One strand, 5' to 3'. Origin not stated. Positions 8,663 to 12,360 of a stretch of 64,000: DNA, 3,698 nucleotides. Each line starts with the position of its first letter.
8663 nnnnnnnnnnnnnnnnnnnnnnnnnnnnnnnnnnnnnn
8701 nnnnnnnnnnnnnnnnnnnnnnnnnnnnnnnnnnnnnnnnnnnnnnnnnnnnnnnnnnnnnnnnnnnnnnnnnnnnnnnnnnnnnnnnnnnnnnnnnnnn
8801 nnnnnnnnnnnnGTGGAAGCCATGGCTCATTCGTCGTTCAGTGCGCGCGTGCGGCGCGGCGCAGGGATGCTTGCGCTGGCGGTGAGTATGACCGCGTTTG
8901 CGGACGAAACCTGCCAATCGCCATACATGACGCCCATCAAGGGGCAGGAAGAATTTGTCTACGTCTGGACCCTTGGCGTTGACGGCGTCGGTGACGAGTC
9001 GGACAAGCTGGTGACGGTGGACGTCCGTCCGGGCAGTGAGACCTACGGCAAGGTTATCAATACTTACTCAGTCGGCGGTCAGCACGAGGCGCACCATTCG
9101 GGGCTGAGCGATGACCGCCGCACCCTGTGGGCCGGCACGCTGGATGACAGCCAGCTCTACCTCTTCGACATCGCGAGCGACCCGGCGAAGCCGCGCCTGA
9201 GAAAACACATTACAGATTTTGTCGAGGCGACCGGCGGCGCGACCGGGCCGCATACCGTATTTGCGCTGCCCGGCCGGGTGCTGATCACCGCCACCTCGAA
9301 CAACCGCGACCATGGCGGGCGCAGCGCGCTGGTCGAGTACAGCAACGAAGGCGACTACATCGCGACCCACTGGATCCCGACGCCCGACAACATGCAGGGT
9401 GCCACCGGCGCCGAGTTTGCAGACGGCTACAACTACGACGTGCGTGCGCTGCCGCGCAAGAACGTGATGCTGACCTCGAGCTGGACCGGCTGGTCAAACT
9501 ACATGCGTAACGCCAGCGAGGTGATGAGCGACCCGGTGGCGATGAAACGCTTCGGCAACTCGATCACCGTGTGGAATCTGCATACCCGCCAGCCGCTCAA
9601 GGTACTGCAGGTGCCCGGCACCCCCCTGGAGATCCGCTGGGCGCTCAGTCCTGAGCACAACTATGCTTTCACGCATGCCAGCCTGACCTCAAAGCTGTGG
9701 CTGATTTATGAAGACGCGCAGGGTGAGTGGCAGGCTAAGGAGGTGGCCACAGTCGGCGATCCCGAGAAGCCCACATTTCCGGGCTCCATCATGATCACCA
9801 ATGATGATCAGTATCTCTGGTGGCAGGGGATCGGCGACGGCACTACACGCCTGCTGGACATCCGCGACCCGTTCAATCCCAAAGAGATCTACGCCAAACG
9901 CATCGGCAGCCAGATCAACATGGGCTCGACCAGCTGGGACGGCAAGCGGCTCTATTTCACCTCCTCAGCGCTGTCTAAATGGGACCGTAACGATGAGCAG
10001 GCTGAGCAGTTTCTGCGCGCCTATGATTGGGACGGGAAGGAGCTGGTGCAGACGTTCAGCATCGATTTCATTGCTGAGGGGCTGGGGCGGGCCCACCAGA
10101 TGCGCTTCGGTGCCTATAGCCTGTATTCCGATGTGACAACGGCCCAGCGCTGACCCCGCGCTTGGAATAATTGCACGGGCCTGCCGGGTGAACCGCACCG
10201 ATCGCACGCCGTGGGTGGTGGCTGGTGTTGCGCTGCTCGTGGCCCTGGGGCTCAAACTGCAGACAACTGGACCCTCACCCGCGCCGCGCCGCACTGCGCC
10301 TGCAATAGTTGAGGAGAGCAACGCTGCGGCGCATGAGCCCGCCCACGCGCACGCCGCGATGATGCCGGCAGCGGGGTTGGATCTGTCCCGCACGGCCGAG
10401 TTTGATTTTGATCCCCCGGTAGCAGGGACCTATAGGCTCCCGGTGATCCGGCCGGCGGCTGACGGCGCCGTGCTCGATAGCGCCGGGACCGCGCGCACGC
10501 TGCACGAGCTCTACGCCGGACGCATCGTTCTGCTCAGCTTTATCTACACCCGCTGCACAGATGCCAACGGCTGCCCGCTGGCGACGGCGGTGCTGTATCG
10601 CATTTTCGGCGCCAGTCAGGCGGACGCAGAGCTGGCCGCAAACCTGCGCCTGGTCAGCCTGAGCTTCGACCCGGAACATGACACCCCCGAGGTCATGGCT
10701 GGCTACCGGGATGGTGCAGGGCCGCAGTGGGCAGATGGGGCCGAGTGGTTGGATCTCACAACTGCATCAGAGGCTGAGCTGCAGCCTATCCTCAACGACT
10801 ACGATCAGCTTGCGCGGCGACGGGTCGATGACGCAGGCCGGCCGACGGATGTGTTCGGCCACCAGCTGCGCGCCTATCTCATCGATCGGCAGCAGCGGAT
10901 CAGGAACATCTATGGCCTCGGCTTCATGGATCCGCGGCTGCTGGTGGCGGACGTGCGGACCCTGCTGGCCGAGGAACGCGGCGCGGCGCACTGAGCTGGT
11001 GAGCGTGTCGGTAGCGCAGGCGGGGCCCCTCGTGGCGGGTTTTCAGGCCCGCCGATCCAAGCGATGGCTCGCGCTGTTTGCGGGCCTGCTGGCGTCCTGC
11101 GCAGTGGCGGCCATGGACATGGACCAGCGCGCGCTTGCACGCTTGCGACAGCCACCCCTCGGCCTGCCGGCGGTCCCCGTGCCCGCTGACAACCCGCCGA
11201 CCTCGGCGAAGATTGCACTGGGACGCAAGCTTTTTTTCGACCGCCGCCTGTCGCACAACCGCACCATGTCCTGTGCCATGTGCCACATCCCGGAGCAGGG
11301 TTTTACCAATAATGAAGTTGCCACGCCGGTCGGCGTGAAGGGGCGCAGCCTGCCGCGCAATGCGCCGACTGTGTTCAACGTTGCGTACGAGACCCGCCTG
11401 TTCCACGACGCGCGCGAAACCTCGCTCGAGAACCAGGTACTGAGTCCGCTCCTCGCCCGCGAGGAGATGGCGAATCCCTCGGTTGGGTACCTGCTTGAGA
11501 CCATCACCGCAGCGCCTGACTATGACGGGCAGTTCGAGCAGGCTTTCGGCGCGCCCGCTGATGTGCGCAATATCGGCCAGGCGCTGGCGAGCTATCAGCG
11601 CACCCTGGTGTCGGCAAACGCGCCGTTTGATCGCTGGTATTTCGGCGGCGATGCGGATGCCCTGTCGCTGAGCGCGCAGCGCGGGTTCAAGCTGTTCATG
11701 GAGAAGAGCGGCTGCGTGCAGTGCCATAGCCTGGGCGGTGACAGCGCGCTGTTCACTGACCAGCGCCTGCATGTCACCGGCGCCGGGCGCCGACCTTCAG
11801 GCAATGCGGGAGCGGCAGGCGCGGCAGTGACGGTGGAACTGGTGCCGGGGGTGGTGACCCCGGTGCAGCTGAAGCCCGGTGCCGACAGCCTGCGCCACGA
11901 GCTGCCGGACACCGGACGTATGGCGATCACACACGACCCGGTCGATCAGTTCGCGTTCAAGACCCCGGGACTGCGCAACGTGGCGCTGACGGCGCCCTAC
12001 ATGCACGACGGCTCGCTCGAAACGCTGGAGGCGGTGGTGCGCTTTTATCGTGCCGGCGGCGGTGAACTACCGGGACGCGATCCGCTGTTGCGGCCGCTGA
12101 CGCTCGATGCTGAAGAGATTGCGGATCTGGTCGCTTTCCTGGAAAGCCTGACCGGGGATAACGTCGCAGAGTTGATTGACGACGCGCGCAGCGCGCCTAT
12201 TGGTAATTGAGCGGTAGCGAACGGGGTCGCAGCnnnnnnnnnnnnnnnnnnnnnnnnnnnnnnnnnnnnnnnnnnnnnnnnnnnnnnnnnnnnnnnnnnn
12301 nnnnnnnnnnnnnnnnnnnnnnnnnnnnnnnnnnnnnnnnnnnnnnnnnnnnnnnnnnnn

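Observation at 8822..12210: Methanethiol oxidase (SBP56) - SCO1/SenC - MauG-like gene cluster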

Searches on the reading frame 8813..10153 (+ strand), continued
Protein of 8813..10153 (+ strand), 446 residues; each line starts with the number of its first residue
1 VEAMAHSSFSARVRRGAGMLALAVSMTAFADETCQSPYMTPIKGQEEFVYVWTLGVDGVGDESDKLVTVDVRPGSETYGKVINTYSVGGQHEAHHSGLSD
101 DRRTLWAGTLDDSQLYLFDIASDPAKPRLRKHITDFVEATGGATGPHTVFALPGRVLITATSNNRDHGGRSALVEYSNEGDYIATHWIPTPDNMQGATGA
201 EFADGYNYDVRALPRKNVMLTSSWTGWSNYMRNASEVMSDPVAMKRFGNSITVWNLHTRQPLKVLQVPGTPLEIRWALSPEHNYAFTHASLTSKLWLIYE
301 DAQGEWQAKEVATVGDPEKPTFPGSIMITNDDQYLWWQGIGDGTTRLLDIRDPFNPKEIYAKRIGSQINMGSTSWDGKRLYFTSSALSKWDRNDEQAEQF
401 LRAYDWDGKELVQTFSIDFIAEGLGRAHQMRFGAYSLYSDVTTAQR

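Call 49: get_annotated_region(hit=H10, flank=3000)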
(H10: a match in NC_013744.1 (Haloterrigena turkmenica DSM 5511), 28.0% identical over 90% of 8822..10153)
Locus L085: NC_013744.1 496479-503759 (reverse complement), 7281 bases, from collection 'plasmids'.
description: Haloterrigena turkmenica DSM 5511 plasmid pHTUR01, complete sequence
organism: Haloterrigena turkmenica DSM 5511 (NCBI taxid 543526)
taxonomy: Archaea; Euryarchaeota; Halobacteria; Halobacteriales; Natrialbaceae; Haloterrigena; Haloterrigena turkmenica; Haloterrigena turkmenica DSM 5511
host: -; source: -; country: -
typing (MOB-suite, as given by PLSDB): non-mobilizable
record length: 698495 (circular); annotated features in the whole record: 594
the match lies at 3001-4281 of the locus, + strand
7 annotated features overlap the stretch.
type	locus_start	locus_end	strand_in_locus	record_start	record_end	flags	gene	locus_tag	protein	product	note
CDS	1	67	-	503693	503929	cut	-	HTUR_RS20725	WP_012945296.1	hypothetical protein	-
CDS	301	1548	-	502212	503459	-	-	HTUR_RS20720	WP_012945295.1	MFS transporter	GO:0055085 - transmembrane transport [Evidence IEA]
CDS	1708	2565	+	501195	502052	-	-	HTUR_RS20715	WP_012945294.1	transcriptional regulator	-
CDS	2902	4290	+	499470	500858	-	-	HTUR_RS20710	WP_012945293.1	selenium-binding protein SBP56-related protein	-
CDS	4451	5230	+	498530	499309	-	-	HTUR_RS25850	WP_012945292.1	hypothetical protein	-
CDS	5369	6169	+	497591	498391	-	-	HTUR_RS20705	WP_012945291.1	alpha/beta hydrolase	-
CDS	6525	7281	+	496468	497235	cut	-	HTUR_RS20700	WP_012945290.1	SDR family oxidoreductase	-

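Call 55: search_protein_families(library=pfam, proteins=[L002:6548-8014:-, L002:6419-7732:+, L002:11368-13662:-, L002:4079-6412:-, L003:6412-8076:-, L003:6357-7745:+, L003:11380-13752:-, L003:5039-6415:-])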
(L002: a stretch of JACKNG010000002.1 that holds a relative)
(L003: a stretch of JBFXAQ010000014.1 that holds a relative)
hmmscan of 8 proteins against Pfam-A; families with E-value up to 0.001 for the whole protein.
L002:6548-8014:- (488 aa): 1 family
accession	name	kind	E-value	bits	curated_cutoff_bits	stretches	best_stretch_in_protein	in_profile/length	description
PF07690.21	MFS_1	-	1.6e-18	67.2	33.4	2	110-344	4-226/347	Major Facilitator Superfamily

L002:6419-7732:+ (437 aa): 0 families

L002:11368-13662:- (764 aa): 2 families
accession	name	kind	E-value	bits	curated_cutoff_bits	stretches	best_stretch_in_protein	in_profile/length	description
PF02738.23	MoCoBD_1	-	3.2e-39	134.9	27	1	353-596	5-242/244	Molybdopterin cofactor-binding domain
PF20256.3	MoCoBD_2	-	2.6e-29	103.1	27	2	638-716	202-283/283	Molybdopterin cofactor-binding domain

L002:4079-6412:- (777 aa): 0 families

L003:6412-8076:- (554 aa): 0 families

L003:6357-7745:+ (462 aa): 0 families

L003:11380-13752:- (790 aa): 2 families
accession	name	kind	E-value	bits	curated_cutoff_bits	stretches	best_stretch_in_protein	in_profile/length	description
PF02738.23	MoCoBD_1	-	2.8e-39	135.1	27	1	384-622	10-242/244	Molybdopterin cofactor-binding domain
PF20256.3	MoCoBD_2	-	9e-30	104.6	27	2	661-742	199-283/283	Molybdopterin cofactor-binding domain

L003:5039-6415:- (458 aa): 1 family
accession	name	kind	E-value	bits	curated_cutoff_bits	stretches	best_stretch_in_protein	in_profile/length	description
PF00296.26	Bac_luciferase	-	2e-43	149.4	27.9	1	27-386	12-313/314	Luciferase-like monooxygenase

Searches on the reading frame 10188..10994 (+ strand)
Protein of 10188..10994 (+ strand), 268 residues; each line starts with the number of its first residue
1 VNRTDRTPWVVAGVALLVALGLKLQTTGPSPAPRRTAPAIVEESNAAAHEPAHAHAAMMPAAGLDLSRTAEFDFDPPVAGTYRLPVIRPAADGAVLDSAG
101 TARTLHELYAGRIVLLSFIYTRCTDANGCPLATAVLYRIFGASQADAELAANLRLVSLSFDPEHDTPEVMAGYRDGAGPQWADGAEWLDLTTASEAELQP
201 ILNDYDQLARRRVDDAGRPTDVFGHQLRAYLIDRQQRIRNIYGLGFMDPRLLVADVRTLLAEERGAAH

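Call 3: search_protein_families(library=pfam, proteins=[window:10188-10994:+])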
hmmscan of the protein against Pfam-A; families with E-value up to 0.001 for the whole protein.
window:10188-10994:+ (268 aa): 1 family
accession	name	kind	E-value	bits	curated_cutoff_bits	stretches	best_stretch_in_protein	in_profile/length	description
PF02630.20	SCO1-SenC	-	4.9e-14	52.9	22.8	1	97-237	8-133/134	SCO1/SenC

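Call 4: search_protein_families(library=ncbifam, proteins=[window:10188-10994:+])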
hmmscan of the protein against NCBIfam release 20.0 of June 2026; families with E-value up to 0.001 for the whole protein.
window:10188-10994:+ (268 aa): 0 families

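Call 24: search_solved_structures(query=window:10188-10991:+, show_alignments=2, max_evalue=0.01)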
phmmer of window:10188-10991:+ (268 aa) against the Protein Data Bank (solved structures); distinct sequences matched with E-value up to 0.01: 7.
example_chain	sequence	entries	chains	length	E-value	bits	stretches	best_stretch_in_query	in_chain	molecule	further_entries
4wbj_A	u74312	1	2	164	1.4e-06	31.4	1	86-256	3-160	Blr1131 protein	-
4wbr_D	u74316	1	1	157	5.6e-06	29.4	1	97-256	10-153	Blr1131 protein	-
4bpy_A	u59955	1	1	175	1.4e-05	28.2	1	92-182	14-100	SCO PROTEIN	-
4txo_D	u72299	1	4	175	4.1e-05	26.6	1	87-256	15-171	Blr1131 protein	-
2k6v_A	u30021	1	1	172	0.00032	23.7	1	108-180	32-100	Putative cytochrome c oxidase assembly protein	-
1xzo_A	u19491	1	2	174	0.0052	19.7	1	107-234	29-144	Hypothetical protein ypmQ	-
1on4_A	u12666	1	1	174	0.0052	19.7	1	107-234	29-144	Sco1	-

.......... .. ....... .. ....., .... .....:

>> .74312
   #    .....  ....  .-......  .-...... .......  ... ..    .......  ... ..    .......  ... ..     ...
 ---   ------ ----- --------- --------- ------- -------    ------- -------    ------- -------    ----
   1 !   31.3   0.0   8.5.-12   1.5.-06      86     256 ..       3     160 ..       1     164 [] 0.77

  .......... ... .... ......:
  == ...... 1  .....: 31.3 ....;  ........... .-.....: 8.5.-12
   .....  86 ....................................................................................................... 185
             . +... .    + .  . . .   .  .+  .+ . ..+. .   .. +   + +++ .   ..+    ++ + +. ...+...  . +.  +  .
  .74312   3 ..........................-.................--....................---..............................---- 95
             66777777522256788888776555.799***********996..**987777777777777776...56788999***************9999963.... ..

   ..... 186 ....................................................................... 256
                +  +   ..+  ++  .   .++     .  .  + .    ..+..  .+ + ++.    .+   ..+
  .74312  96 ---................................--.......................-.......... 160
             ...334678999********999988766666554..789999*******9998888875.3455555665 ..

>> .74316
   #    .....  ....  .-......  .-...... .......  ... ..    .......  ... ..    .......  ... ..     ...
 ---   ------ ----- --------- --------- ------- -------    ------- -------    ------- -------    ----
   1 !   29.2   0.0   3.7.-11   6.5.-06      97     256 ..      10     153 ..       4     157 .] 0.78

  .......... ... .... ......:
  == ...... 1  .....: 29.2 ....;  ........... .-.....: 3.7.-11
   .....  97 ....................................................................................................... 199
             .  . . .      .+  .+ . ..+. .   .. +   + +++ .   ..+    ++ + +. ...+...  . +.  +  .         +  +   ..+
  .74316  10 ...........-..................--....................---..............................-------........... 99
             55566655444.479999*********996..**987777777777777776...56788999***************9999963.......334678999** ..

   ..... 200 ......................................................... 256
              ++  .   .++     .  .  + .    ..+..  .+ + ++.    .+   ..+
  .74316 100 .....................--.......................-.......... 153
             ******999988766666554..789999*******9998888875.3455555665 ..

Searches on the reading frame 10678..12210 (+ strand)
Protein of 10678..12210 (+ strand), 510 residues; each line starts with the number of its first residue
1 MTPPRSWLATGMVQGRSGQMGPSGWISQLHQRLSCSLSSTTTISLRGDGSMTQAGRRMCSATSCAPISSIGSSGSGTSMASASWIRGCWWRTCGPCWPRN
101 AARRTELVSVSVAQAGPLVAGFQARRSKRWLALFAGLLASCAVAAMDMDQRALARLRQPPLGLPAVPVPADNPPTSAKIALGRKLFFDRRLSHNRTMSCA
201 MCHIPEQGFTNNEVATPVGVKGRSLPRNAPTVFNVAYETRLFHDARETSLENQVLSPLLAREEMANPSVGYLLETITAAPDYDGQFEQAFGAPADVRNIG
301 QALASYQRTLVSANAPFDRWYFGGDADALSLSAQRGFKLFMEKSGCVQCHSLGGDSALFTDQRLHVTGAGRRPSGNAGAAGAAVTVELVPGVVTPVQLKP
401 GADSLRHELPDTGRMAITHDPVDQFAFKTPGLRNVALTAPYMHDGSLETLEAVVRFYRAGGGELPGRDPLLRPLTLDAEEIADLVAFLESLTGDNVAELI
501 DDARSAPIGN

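Call 3: search_protein_families(library=pfam, proteins=[window:10678-12210:+])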
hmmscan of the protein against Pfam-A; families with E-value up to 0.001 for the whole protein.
window:10678-12210:+ (510 aa): 2 families
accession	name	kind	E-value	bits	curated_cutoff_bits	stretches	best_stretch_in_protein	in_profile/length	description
PF03150.19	CCP_MauG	-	6.1e-51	173.4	25.6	1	177-323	2-146/149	Di-haem cytochrome c peroxidase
PF00034.26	Cytochrom_C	-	9.2e-07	30.5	21.3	0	333-359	1-25/90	Cytochrome c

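Call 4: search_protein_families(library=ncbifam, proteins=[window:10678-12210:+])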
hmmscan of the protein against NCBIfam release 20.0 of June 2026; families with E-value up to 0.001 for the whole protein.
window:10678-12210:+ (510 aa): 6 families
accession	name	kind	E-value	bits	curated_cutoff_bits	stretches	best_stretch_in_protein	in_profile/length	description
TIGR04039.1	MXAN_0977_Heme2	hypoth_equivalog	2.7e-74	250.2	362.85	1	168-496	1-326/336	MbnH family di-heme enzyme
TIGR03791.1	TTQ_mauG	equivalog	7.5e-65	219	443.85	2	175-382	2-201/291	tryptophan tryptophylquinone biosynthesis enzyme MauG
TIGR03981.2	SAM_quin_mod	hypoth_equivalog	1.7e-31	109.6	340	3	410-457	311-358/411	His-Xaa-Ser system-associated MauG-like protein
NF052341.1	hydrazine_gamma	equivalog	3.2e-11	42.8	625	1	301-455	170-309/339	hydrazine synthase subunit gamma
NF052342.1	hydrazine_BC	exception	5.6e-09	34.7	1250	1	301-454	521-659/690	hydrazine synthase subunit beta-gamma fusion subunit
TIGR04484.1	thiosulf_SoxA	equivalog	0.00069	19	110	0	166-208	95-135/212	sulfur oxidation c-type cytochrome SoxA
